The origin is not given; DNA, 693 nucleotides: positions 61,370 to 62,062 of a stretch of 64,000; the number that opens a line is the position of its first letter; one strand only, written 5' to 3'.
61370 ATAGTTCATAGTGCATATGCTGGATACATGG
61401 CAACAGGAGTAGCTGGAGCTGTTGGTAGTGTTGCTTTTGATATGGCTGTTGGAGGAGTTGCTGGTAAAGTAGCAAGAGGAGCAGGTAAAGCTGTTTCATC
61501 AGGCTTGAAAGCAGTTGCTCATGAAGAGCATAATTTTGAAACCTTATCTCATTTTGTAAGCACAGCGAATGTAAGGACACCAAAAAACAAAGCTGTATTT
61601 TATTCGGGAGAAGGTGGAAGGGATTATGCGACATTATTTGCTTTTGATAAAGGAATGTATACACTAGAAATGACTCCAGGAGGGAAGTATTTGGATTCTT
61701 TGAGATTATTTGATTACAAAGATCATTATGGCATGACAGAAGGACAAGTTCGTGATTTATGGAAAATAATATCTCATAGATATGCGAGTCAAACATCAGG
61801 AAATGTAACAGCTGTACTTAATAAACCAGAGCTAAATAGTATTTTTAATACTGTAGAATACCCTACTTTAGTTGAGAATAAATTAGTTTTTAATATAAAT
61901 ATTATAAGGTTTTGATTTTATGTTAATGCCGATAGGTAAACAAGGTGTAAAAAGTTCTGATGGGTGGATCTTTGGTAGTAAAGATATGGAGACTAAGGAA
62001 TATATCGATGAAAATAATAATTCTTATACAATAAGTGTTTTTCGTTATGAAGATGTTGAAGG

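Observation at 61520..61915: Rhs toxin tip looks like a bacterial, cysteine-free ADP-ribosyl cyclase / CD38-fold NADase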

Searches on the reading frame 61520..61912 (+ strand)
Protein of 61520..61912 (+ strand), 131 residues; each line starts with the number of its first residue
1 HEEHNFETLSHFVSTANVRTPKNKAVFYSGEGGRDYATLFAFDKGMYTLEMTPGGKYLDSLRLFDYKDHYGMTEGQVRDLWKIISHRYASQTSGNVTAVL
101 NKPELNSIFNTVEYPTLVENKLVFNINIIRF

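Call 15: find_homologous_proteins(query=window:61520-61912:+, max_evalue=0.001)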
Query window:61520-61912:+ (131 aa): 16 proteins with E <= 0.001 among 16 candidates.
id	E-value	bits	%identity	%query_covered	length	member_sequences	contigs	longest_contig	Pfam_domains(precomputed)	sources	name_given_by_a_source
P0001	1.1e-53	199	72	100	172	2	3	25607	PF02267.24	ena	-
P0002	1.0e-26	111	49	93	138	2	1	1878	-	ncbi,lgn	-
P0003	7.0e-26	109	51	92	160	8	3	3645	PF02267.24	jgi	-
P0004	4.5e-24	103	48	94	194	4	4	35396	-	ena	-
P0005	7.7e-24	102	49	94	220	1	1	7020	-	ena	-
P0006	6.3e-23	99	45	93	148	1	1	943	-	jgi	jgi:hypothetical protein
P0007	8.2e-22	96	46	87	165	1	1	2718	-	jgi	jgi:hypothetical protein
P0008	1.8e-21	94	46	87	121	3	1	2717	-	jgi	jgi:hypothetical protein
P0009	4.4e-21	93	44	95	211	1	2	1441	-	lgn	-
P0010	4.5e-21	93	46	85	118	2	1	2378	-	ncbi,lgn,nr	ncbi:hypothetical protein [Fulvimonas soli]|nr:hypothetical protein [Fulvimonas soli]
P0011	4.9e-21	93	47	85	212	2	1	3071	-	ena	-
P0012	5.5e-21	93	47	85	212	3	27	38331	-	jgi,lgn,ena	jgi:hypothetical protein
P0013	5.8e-21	93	46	88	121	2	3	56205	-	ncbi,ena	-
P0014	2.7e-19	87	50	77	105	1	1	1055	-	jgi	jgi:hypothetical protein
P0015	1.2e-18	85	42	95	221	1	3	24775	-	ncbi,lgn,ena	-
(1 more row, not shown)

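Call 27: find_related_loci(query=A1, collection=genome_contigs, flank=8000)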
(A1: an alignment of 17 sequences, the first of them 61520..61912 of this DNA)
Query A1 (131 aa) in genome_contigs; peptide patterns used: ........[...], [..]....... (x = any residue, [..] = any of these).
100 stretches matched a pattern; 43 encode a relative of the query (tblastn E <= 1e-3); 42 distinct loci.
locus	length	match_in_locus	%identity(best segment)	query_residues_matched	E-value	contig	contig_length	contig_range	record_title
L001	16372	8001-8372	47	1-126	4e-31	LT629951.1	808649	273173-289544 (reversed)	Ruminococcaceae bacterium Marseille-P2935 strain Marseille-P2935T genome assembly, scaffold: scaffold00006, whole genome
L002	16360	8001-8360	48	5-126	7e-30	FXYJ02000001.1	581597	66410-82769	Ruminococcaceae bacterium HV4-5-B5C genome assembly, contig: NODE_1_length_581597_cov_797.429_ID_1, whole genome shotgun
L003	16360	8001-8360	47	5-126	3e-29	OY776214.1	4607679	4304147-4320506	MAG: uncultured Sporobacter sp. isolate 345903d0-cd28-47e6-9f6f-9f74e2cead0e genome assembly, chromosome: 1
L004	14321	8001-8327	49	17-126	1e-27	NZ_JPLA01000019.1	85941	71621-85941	Dyella japonica DSM 16301 Contig_19, whole genome shotgun sequence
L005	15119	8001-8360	45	5-126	4e-28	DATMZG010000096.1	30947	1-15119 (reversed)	MAG TPA_asm: Candidatus Acidoferrum sp. isolate SMAG_U13168 k141_26899, whole genome shotgun sequence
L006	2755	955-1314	45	5-126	7e-28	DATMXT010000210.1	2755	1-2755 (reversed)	MAG TPA_asm: Terriglobales bacterium isolate SMAG_U13127 k141_76938, whole genome shotgun sequence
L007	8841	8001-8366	46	3-126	7e-27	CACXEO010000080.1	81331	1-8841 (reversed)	MAG: Ruminococcaceae bacterium isolate RUG11193 genome assembly, contig: RUG11193_asm_80, whole genome shotgun sequence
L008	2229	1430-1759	46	15-126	1e-26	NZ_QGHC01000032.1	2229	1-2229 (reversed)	Fulvimonas soli strain DSM 14263 Ga0215690_132, whole genome shotgun sequence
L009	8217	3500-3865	41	3-126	5e-26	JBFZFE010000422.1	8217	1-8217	MAG: Verrucomicrobiota bacterium isolate PPR_0607 k121_2689759, whole genome shotgun sequence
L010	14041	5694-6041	44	9-126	7e-26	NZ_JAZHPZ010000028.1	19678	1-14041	Paenibacillus haidiansis strain M1 Scaffold28, whole genome shotgun sequence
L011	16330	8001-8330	44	15-126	1e-25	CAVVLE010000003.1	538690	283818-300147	MAG: uncultured Acidobacteriota bacterium isolate MFD09222.bin.1.174 genome assembly, contig: contig_109165, whole genom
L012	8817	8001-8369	38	2-126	9e-26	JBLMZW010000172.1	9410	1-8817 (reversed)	MAG: Chitinophagales bacterium isolate MAG193 PRJNA951521_bin50_renamed_171, whole genome shotgun sequence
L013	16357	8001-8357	45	7-126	2e-25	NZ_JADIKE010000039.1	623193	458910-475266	Dyella flava strain DHOC52 NODE_1_length_623193_cov_114.069662, whole genome shotgun sequence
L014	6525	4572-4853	52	22-117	3e-25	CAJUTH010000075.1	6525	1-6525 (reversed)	MAG TPA_asm: uncultured Dorea sp. isolate MGBC166213 genome assembly, contig: MGBC166213.75, whole genome shotgun sequen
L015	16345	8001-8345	44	3-123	4e-25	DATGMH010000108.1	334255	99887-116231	MAG TPA_asm: Bryobacteraceae bacterium isolate SMAG_U9907 k141_101896, whole genome shotgun sequence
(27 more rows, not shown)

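Call 28: predict_structure(alignment_id=A1)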
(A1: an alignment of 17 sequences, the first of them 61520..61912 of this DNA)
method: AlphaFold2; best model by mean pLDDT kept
length: 131 residues; sequences in the alignment: 17
mean_pLDDT: 92.7   pTM: 0.87
mean pLDDT of the five models: 92.7, 92.4, 92.1, 76.9, 68.9
residues with pLDDT >= 90: 107; 70-90: 16; 50-70: 8; < 50: 0
segments of 3 or more residues with pLDDT < 50: none
pLDDT, mean of each block of 10 residues (from residue 1): 79 95 98 95 98 93 73 89 97 98 95 98 97 87
secondary structure, 60 per line:
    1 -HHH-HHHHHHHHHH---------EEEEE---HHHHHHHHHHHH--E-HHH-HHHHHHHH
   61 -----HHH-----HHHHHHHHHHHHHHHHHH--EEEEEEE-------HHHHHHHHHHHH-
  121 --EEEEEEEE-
elements in order: H6-15 E25-29 H33-44 H53-60 H74-91 E94-100 H108-119 E123-130

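Call 30: search_protein_representatives(alignment_id=A1)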
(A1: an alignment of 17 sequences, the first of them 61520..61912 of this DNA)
Query: 17 sequences, 148 profile positions. Proteins with E-value up to 0.001 (for the whole library): 2403; up to 1e-10: 881; up to 1e-30: 135. The best 150 are listed.
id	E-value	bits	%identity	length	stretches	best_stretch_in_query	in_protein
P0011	1.0e-67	243.0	-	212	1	6-148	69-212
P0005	1.1e-66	239.5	-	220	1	4-148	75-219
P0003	9.8e-65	233.3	-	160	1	15-148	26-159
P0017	4.2e-61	221.5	-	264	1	17-148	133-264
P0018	2.5e-60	219.0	-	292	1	8-148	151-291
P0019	2.5e-60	218.9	-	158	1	17-147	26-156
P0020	3.6e-60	218.4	-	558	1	17-148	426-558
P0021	4.0e-59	215.1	-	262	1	15-147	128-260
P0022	9.0e-59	213.9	-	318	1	8-148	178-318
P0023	1.3e-58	213.4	-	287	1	14-148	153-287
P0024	3.5e-58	212.0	-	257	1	18-146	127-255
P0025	4.0e-58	211.8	-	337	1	21-148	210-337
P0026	5.0e-58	211.5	-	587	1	12-148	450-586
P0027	1.2e-57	210.3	-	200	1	24-148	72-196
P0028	1.5e-57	210.0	-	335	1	19-148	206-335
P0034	3.0e-56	205.7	-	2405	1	21-148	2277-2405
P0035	1.0e-55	204.0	-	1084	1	16-146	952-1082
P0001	1.9e-55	203.1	-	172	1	5-148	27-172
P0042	1.7e-54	200.1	-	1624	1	16-148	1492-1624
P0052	2.7e-52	192.9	-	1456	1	19-148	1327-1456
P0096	7.6e-40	152.5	-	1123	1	12-146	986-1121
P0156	8.9e-30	119.8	-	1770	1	21-141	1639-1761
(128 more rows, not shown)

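Call 31: fold_search(model_id=the predicted structure, library=pdb)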
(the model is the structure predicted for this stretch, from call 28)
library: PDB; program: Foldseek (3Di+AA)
matches with E <= 10: 731; with E <= 0.001: 38
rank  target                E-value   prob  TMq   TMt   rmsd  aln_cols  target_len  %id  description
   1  9ro8_A                4.4e-08  1.00  0.63  0.65   4.9       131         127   28  Pantoea ananatis encodes an antibacterial and anti-eukaryotic human CD38 homologue T6SS ADP-ribosyl cyclase polymorphi (released 2025-10-01)
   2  9ouf                  7.6e-07  1.00  0.67  0.60   5.2       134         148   25  Crystal structure of an ADP-ribosyl hydrolase from Streptococcus parasanguinis (released 2025-07-30)
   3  9ro8_B                2.2e-06  1.00  0.60  0.60   4.9       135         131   29  Pantoea ananatis encodes an antibacterial and anti-eukaryotic human CD38 homologue T6SS ADP-ribosyl cyclase polymorphi (released 2025-10-01)
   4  1lbe_B                1.4e-05  1.00  0.72  0.41   4.6       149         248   26  APLYSIA ADP RIBOSYL CYCLASE (released 1997-09-17)
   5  3zwm_C                2.5e-05  1.00  0.73  0.40   5.4       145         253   25  Crystal structure of ADP ribosyl cyclase complexed with substrate NAD and product cADPR (released 2011-11-30)
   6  1lbe_A                2.5e-05  1.00  0.67  0.37   4.9       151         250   24  APLYSIA ADP RIBOSYL CYCLASE (released 1997-09-17)
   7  3p5s_B                3.0e-05  1.00  0.66  0.39   4.6       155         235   22  Structural insights into the catalytic mechanism of CD38: Evidence for a conformationally flexible covalent enzyme-sub (released 2011-10-19)
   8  3gc6_B                3.8e-05  1.00  0.61  0.36   5.5       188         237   17  Structural insights into the catalytic mechanism of CD38: Evidence for a conformationally flexible covalent enzyme-sub (released 2010-03-02)
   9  3i9k_A                4.6e-05  1.00  0.72  0.40   5.0       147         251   25  Crystal structure of ADP ribosyl cyclase complexed with substrate NAD (released 2009-07-28)
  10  3zwn_B                4.9e-05  1.00  0.71  0.40   5.1       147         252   25  Crystal structure of Aplysia cyclase complexed with substrate NGD and product cGDPR (released 2011-11-30)
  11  3zwm_B                5.6e-05  1.00  0.73  0.41   5.0       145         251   26  Crystal structure of ADP ribosyl cyclase complexed with substrate NAD and product cADPR (released 2011-11-30)
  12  1r12_A                5.6e-05  1.00  0.71  0.40   5.1       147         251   26  Native Aplysia ADP ribosyl cyclase (released 2004-03-09)
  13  3zwv_D                6.0e-05  1.00  0.72  0.40   5.3       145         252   25  Crystal structure of ADP-ribosyl cyclase complexed with ara-2'F-ADP- ribose at 2.3 angstrom (released 2011-11-30)
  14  3zwm_D                6.3e-05  1.00  0.74  0.41   5.0       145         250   26  Crystal structure of ADP ribosyl cyclase complexed with substrate NAD and product cADPR (released 2011-11-30)
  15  3zwm_A                9.9e-05  1.00  0.73  0.40   5.1       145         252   26  Crystal structure of ADP ribosyl cyclase complexed with substrate NAD and product cADPR (released 2011-11-30)
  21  8k9z_A                1.9e-04  1.00  0.61  0.23   6.4       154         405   18  Crystal structure of Vibrio vulnificus RID-dependent transforming NADase domain (RDTND)/calmodulin-binding domain of R (released 2024-07-10)
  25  8k9z_C                2.7e-04  1.00  0.61  0.24   6.2       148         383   18  Crystal structure of Vibrio vulnificus RID-dependent transforming NADase domain (RDTND)/calmodulin-binding domain of R (released 2024-07-10)
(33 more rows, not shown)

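Call 32: search_protein_families(library=pfam, proteins=[P0042, P0052, P0034, P0035, P0096, P0156], max_evalue=0.001)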
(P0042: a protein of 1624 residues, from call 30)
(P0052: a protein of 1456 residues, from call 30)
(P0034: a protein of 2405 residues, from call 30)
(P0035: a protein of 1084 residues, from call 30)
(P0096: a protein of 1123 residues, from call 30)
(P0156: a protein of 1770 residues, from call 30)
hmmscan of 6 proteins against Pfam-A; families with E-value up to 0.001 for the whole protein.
P0042 (1624 aa): 2 families
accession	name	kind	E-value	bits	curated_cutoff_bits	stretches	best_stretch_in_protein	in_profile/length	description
PF05593.20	RHS_repeat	-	3.6e-35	120.1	22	3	605-642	1-37/38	RHS Repeat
PF03534.18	SpvB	-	1.5e-06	28.1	22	1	2-152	23-171/287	Salmonella virulence plasmid 65kDa B protein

P0052 (1456 aa): 5 families
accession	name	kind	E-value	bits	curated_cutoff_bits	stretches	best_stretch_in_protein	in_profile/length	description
PF05593.20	RHS_repeat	-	1.3e-84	277.7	22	12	734-770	1-37/38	RHS Repeat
PF20148.4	DUF6531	-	7.6e-21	74.7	24.1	1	151-222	2-74/74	Domain of unknown function (DUF6531)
PF25023.1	TEN_YD-shell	-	3.6e-07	29.1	50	0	693-848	584-757/909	Teneurin YD-shell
PF03527.20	RHS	-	1.1e-06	28.8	27.9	0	1183-1213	5-35/38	RHS protein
PF15283.12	DUF4595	-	0.00014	22.3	34.2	0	497-587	32-118/202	Domain of unknown function (DUF4595) with porin-like fold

P0034 (2405 aa): 2 families
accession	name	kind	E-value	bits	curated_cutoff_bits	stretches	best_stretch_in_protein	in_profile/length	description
PF05593.20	RHS_repeat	-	8.1e-19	68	22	1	1413-1447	1-35/38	RHS Repeat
PF20148.4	DUF6531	-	2.4e-18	66.7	24.1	1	366-439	2-74/74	Domain of unknown function (DUF6531)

P0035 (1084 aa): 1 family
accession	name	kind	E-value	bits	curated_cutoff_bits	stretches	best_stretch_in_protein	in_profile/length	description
PF13332.12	Fil_haemagg_2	-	9.6e-40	136.9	22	3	360-508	7-165/170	Hemagglutinin repeat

P0096 (1123 aa): 1 family
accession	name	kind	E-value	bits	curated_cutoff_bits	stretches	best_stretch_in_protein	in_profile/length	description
PF01476.26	LysM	-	3.5e-07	30.5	20.9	1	310-356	1-43/43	LysM domain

P0156 (1770 aa): 2 families
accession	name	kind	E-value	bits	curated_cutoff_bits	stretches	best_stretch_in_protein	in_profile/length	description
PF05593.20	RHS_repeat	-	4.9e-75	247.1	22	8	25-59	1-35/38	RHS Repeat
PF15283.12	DUF4595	-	0.00032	21.1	34.2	0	12-55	44-90/202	Domain of unknown function (DUF4595) with porin-like fold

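Call 33: search_solved_structures(query=A1, max_evalue=0.01, show_alignments=5)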
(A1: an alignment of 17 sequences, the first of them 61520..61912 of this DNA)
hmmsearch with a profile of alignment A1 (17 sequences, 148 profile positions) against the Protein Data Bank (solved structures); distinct sequences matched with E-value up to 0.01: 9.
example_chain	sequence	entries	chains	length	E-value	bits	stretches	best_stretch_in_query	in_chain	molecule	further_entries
9ro8_A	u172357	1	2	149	8.2e-13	51.7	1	37-145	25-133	ADP-ribosylcyclase toxin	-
9ouf_A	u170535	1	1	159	3e-12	49.9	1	37-145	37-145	Ribonuclease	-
5bnf_A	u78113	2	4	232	0.00023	24.3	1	20-128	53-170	Uncharacterized protein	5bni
3gh3_A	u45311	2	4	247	0.00032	23.8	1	41-135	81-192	Ecto-NAD+ glycohydrolase (CD38 molecule) | CD38 molecule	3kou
3p5s_A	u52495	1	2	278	0.00047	23.3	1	41-135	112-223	CD38 molecule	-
1lbe_A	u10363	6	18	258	0.0015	21.7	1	24-144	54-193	ADP RIBOSYL CYCLASE | ADP-ribosyl cyclase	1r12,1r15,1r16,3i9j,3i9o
3zwo_A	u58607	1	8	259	0.0015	21.7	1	24-144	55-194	ADP-RIBOSYL CYCLASE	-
3zwm_A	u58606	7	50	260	0.0015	21.7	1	24-144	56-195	ADP-RIBOSYL CYLCASE | ADP-RIBOSYL CYCLASE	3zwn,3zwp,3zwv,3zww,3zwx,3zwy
3gc6_A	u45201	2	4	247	0.0023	21.1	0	41-135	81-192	Ecto-NAD+ glycohydrolase (CD38 molecule)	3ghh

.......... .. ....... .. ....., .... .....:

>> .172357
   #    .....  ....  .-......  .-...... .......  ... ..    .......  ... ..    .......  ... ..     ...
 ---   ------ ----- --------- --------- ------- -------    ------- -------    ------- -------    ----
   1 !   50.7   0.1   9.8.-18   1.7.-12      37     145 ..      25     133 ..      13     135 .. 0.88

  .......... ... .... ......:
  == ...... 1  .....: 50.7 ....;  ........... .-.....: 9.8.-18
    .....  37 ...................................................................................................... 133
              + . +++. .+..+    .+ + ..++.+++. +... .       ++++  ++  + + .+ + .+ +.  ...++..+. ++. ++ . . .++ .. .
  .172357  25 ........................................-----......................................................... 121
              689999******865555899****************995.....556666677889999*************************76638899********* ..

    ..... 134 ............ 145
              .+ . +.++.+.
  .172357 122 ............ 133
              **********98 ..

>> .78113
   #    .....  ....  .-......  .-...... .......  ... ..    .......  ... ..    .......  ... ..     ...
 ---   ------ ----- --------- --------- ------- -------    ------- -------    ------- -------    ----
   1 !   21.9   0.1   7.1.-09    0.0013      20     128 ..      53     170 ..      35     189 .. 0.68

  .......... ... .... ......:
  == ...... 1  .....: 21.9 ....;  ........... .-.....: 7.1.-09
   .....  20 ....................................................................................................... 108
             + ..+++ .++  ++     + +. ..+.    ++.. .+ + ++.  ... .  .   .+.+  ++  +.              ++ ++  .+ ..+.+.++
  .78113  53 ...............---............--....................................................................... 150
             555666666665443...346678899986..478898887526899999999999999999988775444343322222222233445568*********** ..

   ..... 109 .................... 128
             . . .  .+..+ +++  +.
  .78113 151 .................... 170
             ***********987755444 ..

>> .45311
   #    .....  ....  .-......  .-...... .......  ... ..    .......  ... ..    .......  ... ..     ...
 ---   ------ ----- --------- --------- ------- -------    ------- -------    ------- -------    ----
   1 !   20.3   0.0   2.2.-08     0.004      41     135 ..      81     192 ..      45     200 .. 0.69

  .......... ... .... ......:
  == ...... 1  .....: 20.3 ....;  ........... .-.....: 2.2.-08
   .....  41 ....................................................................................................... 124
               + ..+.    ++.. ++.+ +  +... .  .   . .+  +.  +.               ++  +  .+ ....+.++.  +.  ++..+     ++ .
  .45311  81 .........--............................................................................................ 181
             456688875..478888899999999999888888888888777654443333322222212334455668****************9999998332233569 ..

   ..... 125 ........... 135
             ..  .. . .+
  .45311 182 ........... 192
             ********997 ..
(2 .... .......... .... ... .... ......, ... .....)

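Call 34: find_encoding_contigs(protein=P0001, flank=10000, max_places=6)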
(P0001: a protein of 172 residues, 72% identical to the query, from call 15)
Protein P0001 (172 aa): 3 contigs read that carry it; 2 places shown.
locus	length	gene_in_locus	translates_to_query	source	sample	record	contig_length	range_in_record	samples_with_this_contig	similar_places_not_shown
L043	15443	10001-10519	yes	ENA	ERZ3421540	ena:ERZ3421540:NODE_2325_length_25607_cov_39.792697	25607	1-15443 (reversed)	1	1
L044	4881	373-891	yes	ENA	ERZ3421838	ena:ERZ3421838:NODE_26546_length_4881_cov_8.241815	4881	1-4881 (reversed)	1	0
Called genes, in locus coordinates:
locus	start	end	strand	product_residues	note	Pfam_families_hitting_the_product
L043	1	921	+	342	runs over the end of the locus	PF04307:YdjM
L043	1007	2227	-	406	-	PF08014:MATCAP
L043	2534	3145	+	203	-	PF06080:DUF938, PF08242:Methyltransf_12 (faint), PF13649:Methyltransf_25 (weak)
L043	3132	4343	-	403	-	PF07690:MFS_1, PF00083:Sugar_tr (faint), PF07690:MFS_1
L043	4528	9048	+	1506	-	PF05593:RHS_repeat (faint), PF25023:TEN_YD-shell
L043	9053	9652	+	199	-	-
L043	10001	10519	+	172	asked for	PF02267:Rib_hydrolayse (faint)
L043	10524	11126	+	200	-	-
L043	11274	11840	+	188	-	-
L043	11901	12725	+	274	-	-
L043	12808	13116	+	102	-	PF03811:Zn_ribbon_InsA, PF12759:HTH_Tnp_IS1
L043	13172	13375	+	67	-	PF03400:DDE_Tnp_IS1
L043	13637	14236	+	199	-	-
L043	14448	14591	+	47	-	-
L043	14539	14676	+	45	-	-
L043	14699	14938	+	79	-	-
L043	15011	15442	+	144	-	?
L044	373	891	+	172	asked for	PF02267:Rib_hydrolayse (faint)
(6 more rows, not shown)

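Call 43: search_protein_families(library=pfam, proteins=[L043:11274-11840:+, L043:14699-14938:+, L043:15011-15442:+, L043:11901-12725:+, L043:13637-14236:+], max_evalue=10)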
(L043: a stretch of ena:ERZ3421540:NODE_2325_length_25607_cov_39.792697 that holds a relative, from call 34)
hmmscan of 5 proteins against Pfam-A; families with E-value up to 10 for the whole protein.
L043:11274-11840:+ (188 aa): 0 families

L043:14699-14938:+ (79 aa): 1 family
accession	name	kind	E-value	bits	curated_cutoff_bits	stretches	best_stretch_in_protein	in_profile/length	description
PF06480.20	FtsH_ext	-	0.032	14.9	25.5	1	19-53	33-67/103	FtsH Extracellular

L043:15011-15442:+ (144 aa): 0 families

L043:11901-12725:+ (274 aa): 0 families

L043:13637-14236:+ (199 aa): 0 families
